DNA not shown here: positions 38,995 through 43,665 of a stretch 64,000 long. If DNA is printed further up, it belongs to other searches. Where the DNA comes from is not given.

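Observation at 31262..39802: Near-identical CBS-domain genes as direct repeats, each heading a different hydrogenase operon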

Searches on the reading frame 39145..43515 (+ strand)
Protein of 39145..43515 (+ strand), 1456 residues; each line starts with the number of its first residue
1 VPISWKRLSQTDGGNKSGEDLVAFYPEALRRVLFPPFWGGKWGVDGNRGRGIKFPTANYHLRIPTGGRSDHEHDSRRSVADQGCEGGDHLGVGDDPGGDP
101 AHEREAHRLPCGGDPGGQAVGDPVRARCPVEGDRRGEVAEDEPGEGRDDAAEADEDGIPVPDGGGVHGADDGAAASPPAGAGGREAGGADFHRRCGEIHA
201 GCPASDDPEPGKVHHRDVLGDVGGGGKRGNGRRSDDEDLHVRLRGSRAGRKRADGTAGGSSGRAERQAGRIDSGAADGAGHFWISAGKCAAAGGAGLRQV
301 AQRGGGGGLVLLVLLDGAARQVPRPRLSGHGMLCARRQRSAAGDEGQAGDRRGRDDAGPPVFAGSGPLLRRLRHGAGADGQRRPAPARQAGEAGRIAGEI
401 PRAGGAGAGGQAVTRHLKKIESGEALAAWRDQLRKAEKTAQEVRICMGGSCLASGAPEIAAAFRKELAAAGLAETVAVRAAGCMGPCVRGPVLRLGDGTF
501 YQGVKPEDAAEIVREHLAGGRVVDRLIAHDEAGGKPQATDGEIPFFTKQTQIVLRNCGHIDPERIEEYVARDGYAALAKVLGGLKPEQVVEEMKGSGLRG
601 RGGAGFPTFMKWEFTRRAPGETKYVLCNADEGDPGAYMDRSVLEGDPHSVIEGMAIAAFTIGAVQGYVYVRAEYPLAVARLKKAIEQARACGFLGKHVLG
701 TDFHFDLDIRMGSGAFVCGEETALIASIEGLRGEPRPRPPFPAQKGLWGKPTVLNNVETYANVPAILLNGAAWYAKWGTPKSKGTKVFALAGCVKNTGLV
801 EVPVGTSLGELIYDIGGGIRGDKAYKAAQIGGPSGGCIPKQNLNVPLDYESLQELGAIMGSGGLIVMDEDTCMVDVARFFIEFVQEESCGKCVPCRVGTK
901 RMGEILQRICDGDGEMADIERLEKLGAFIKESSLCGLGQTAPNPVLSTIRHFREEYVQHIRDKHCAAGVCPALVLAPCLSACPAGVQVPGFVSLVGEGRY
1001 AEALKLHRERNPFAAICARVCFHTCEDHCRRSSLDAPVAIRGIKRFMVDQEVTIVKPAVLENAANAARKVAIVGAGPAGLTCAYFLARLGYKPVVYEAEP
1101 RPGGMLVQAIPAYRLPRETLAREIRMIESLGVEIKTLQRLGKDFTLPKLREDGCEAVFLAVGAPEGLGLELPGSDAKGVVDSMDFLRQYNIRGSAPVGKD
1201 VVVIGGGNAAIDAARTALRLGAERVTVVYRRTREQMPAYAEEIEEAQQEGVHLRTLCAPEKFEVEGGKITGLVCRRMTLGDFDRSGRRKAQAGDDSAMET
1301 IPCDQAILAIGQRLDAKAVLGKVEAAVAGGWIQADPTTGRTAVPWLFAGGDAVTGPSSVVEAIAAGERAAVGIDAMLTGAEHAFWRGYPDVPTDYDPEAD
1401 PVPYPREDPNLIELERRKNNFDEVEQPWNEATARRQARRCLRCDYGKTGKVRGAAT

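Call 6: search_protein_families(library=pfam, proteins=[window:39145-43515:+])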
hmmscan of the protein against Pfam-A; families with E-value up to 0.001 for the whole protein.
window:39145-43515:+ (1456 aa): 17 families
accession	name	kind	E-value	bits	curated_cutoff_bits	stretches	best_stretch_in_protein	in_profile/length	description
PF01512.22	Complex1_51K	-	4.5e-45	153.6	31.2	1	594-764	2-149/150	Nuo51 FMN-binding domain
PF10589.14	NADH_4Fe-4S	-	9.2e-37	125.2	23.5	1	875-959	1-85/85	NADH-ubiquinone oxidoreductase-F iron-sulfur binding region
PF07992.20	Pyr_redox_2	-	4.4e-32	112.1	26.1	1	1069-1366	2-291/291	Pyridine nucleotide-disulphide oxidoreductase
PF14691.11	Fer4_20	-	1.7e-20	73.3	25.8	1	969-1051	23-108/113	Dihydroprymidine dehydrogenase domain II, 4Fe-4S cluster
PF00070.33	Pyr_redox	-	6.6e-12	46.2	22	1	1201-1271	2-76/82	Pyridine nucleotide-disulphide oxidoreductase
PF13738.12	Pyr_redox_3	-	5.8e-11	42.6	30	1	1197-1249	163-216/305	Pyridine nucleotide-disulphide oxidoreductase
PF13450.12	NAD_binding_8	-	5.2e-09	36.7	21.9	1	1072-1105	1-34/68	NAD(P)-binding Rossmann-like domain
PF12831.13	FAD_oxidored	-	1.6e-08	34.7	27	1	1070-1110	2-42/416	FAD dependent oxidoreductase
PF01257.25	2Fe-2S_thioredx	-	1.5e-07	31.8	24.8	1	434-515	59-143/145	Thioredoxin-like [2Fe-2S] ferredoxin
PF01946.23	Thi4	-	1.1e-06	28.5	26.2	1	1065-1104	15-55/235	Thi4 family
PF01134.28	GIDA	-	5.9e-06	26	22.1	0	1069-1129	1-61/391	Glucose inhibited division protein A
PF10531.15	SLBB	-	8.3e-06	26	27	1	788-836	2-53/55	SLBB domain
PF01262.27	AlaDh_PNT_C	-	1.9e-05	24.7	23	0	1200-1235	30-66/214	Alanine dehydrogenase/PNT, C-terminal domain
PF03486.20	HI0933_like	-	7.7e-05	22.7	50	0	1069-1103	2-36/244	HI0933-like protein Rossmann domain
PF01593.30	Amino_oxidase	-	0.00011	22.1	19.8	0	1078-1104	2-28/443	Flavin containing amine oxidoreductase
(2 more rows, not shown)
